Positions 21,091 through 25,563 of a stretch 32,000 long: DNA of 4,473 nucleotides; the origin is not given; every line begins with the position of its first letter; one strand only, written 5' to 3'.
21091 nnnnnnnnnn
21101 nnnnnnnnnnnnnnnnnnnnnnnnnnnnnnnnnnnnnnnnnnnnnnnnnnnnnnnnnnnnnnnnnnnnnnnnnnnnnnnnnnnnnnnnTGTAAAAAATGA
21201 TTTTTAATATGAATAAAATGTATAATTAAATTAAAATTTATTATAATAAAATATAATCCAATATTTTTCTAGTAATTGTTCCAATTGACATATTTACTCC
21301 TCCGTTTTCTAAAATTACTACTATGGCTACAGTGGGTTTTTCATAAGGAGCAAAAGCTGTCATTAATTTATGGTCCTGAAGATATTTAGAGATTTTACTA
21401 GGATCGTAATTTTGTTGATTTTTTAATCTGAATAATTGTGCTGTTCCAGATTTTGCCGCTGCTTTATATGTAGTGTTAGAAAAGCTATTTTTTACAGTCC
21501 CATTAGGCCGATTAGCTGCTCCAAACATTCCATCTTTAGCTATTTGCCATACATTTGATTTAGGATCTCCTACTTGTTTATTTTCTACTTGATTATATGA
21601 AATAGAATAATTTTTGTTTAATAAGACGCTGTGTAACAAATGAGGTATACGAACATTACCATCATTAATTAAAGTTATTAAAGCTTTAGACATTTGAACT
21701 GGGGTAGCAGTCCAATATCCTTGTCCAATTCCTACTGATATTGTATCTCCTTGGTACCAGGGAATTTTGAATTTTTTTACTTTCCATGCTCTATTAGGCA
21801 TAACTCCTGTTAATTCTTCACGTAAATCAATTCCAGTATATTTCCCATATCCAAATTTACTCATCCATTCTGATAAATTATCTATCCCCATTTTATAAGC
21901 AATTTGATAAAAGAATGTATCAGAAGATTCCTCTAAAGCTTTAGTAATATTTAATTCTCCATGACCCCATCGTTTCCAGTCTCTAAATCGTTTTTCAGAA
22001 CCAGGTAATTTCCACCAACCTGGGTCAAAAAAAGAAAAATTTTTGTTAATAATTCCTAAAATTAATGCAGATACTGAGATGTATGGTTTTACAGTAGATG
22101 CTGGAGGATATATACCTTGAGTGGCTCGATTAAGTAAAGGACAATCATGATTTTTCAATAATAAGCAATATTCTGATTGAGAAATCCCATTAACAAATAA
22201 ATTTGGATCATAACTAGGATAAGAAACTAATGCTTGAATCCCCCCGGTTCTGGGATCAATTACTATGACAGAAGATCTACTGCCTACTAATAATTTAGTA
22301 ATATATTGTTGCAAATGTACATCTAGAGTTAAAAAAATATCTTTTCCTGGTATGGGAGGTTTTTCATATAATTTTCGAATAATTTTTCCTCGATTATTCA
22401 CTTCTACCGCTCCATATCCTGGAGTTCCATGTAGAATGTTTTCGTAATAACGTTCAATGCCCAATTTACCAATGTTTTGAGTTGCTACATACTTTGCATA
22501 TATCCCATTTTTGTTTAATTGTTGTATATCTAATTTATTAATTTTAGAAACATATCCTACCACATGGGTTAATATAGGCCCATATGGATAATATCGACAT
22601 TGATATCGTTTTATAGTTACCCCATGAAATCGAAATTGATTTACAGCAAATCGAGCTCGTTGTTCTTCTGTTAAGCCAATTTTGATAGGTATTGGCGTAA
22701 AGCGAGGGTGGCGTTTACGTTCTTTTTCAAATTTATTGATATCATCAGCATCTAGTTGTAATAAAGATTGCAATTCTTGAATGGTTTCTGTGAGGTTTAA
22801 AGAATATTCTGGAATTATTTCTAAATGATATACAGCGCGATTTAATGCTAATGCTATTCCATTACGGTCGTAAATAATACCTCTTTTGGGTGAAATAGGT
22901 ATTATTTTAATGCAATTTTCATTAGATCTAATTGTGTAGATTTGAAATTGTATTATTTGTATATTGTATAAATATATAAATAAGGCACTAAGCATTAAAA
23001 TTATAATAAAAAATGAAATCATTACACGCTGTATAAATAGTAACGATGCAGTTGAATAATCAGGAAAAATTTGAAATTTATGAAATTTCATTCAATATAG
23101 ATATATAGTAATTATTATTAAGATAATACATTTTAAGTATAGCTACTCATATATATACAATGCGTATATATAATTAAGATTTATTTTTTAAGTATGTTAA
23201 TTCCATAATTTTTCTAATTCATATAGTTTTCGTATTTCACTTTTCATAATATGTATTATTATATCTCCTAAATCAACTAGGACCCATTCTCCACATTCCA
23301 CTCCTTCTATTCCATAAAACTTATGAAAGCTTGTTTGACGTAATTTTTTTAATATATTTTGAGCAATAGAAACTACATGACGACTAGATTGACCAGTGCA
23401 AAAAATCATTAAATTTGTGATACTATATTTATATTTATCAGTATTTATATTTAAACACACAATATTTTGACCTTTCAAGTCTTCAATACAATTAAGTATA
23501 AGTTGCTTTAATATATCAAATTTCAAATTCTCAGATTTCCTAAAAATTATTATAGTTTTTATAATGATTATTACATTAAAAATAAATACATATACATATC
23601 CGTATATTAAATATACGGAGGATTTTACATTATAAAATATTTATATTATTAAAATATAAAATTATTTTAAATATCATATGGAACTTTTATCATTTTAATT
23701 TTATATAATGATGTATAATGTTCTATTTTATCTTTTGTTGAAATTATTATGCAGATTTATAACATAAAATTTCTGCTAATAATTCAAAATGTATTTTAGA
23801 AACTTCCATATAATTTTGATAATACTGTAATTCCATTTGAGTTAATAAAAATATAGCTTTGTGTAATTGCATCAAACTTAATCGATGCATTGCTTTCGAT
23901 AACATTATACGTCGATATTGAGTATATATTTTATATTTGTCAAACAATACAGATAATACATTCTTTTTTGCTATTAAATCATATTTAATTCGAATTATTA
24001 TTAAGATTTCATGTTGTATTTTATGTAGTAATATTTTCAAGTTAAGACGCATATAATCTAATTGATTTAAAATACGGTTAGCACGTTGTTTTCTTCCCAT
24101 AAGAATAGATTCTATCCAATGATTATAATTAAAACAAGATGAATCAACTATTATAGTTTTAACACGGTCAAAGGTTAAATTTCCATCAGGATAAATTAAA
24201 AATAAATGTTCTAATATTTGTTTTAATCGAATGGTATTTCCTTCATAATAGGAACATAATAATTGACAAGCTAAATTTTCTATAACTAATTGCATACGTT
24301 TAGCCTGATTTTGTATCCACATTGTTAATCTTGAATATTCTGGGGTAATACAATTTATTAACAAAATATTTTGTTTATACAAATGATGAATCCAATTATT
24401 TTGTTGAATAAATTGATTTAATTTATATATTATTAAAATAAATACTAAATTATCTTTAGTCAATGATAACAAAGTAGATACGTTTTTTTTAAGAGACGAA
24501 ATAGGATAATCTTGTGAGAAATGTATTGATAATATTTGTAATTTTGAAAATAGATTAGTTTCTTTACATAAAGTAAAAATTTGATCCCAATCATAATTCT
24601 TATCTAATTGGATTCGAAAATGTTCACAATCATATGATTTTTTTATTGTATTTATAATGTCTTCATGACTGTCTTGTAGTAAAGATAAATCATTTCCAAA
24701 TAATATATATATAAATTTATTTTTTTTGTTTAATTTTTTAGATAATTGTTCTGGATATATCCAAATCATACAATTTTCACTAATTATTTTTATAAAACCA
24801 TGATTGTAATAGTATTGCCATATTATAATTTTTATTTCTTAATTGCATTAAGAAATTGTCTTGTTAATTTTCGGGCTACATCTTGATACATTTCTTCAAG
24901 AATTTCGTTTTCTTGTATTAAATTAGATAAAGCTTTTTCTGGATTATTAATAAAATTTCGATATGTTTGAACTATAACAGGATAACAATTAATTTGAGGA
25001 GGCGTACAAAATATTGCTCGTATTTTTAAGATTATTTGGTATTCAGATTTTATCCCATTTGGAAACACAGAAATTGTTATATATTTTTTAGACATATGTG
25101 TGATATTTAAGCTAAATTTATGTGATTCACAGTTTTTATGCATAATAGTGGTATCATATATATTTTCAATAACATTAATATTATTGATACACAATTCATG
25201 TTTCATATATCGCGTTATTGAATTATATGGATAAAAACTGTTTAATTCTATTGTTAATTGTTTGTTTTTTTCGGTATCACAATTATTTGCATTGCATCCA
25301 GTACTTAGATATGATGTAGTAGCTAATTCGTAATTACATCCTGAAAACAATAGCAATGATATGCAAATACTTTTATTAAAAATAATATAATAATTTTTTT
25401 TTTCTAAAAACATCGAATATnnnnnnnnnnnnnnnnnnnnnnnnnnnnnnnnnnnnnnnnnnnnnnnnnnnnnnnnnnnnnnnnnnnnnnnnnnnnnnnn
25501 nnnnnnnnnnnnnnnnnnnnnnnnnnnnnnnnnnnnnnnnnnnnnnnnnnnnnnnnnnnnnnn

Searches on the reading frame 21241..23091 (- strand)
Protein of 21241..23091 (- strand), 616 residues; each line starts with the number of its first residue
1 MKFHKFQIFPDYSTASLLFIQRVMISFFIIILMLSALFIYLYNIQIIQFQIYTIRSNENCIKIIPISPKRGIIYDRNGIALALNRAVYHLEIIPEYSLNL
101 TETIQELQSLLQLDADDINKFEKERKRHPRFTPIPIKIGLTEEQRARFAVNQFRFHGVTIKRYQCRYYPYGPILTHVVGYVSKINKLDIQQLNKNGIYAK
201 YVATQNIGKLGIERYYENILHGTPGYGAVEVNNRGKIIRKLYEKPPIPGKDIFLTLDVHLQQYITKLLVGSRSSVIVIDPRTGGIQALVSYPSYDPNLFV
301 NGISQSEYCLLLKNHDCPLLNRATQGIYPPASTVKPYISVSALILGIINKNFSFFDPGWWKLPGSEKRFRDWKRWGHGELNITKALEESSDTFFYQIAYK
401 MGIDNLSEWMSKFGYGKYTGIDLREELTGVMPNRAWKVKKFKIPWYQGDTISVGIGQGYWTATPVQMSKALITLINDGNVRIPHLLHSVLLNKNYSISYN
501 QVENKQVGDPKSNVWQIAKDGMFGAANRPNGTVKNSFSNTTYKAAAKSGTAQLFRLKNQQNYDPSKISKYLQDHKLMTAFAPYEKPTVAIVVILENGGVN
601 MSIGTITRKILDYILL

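Call 31: search_protein_families(library=ncbifam, proteins=[window:21241-23091:-], max_evalue=1e-20)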
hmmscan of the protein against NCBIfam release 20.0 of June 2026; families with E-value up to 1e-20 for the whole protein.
window:21241-23091:- (616 aa): 15 families
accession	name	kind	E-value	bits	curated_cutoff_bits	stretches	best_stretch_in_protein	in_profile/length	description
NF008061.0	PRK10795.1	equivalog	5.3e-302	1003.2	962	1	7-616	6-614/634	peptidoglycan DD-transpeptidase MrdA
TIGR03423.1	pbp2_mrdA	equivalog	1.2e-216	720.8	455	1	21-615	1-591/593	penicillin-binding protein 2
TIGR02214.1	spoVD_pbp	equivalog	4.3e-63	213.6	688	1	26-604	4-540/636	stage V sporulation protein D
NF051842.1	PBP4_5_Efaec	equivalog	2.4e-53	181.5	700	1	56-565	151-624/668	penicillin-binding protein PBP4(5)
NF000237.1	MECA_PBP2A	equivalog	6.6e-46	156.8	750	1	57-553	138-603/668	PBP2a family beta-lactam-resistant peptidoglycan transpeptidase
NF000407.1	MECC_PBP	exception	5.3e-42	143.9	1500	1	57-553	135-600/665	PBP2a family beta-lactam-resistant peptidoglycan transpeptidase MecC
NF000410.1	MECA1_pure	exception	4.1e-40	137.6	1480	1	56-553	136-601/666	PBP2a family beta-lactam-resistant peptidoglycan transpeptidase MecA1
NF033378.1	MECD_PBP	exception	7.1e-38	130.3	1450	1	59-485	142-557/678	PBP2a family beta-lactam-resistant peptidoglycan transpeptidase MecD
NF000409.1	MECA_pure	exception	1.5e-37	129.4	1490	1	58-553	139-603/668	PBP2a family beta-lactam-resistant peptidoglycan transpeptidase MecA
NF000406.1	MECB_PBP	exception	7e-37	127.1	1450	1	57-502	137-573/674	PBP2a family beta-lactam-resistant peptidoglycan transpeptidase MecB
NF000408.1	MECA2_pure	exception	2.6e-36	125.1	1525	1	56-552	137-602/668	PBP2a family beta-lactam-resistant peptidoglycan transpeptidase MecA2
NF038278.1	strep_PBP2B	exception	2.7e-29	102.1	975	0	140-597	196-655/678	penicillin-binding protein PBP2B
NF011685.0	PRK15105.1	subfamily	2.7e-26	92.3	737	1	29-596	30-534/588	peptidoglycan glycosyltransferase FtsI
NF053573.1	PBP2_PenA_Neis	exception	7.4e-25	87.5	1105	1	22-600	27-541/572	peptidoglycan D,D-transpeptidase PBP2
NF038271.1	strep_PBP2X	exception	1.1e-24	86.7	1050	1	62-595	65-591/750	penicillin-binding protein PBP2X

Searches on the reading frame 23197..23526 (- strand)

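Call 31: search_protein_families(library=ncbifam, proteins=[window:23197-23526:-], max_evalue=1e-20)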
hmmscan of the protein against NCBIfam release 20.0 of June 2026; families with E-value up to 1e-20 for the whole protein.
window:23197-23526:- (109 aa): 1 family
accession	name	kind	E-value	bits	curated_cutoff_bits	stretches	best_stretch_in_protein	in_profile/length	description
TIGR00090.1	rsfS_iojap_ybeB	equivalog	4.7e-30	103.7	56.9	1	7-108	2-99/99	ribosome silencing factor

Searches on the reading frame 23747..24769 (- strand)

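Call 31: search_protein_families(library=ncbifam, proteins=[window:23747-24769:-], max_evalue=1e-20)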
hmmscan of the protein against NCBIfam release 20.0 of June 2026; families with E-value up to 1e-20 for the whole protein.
window:23747-24769:- (340 aa): 1 family
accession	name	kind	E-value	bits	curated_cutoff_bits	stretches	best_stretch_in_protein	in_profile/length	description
TIGR01128.2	holA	equivalog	1.1e-39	136.6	80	1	20-331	1-312/316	DNA polymerase III subunit delta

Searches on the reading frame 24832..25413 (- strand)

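Call 31: search_protein_families(library=ncbifam, proteins=[window:24832-25413:-], max_evalue=1e-20)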
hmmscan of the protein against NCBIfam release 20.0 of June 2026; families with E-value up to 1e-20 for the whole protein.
window:24832-25413:- (193 aa): 1 family
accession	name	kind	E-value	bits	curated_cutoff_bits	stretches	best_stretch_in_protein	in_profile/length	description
NF008062.1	PRK10796.1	equivalog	2.5e-21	76.4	235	1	50-188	30-159/181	LPS assembly lipoprotein LptE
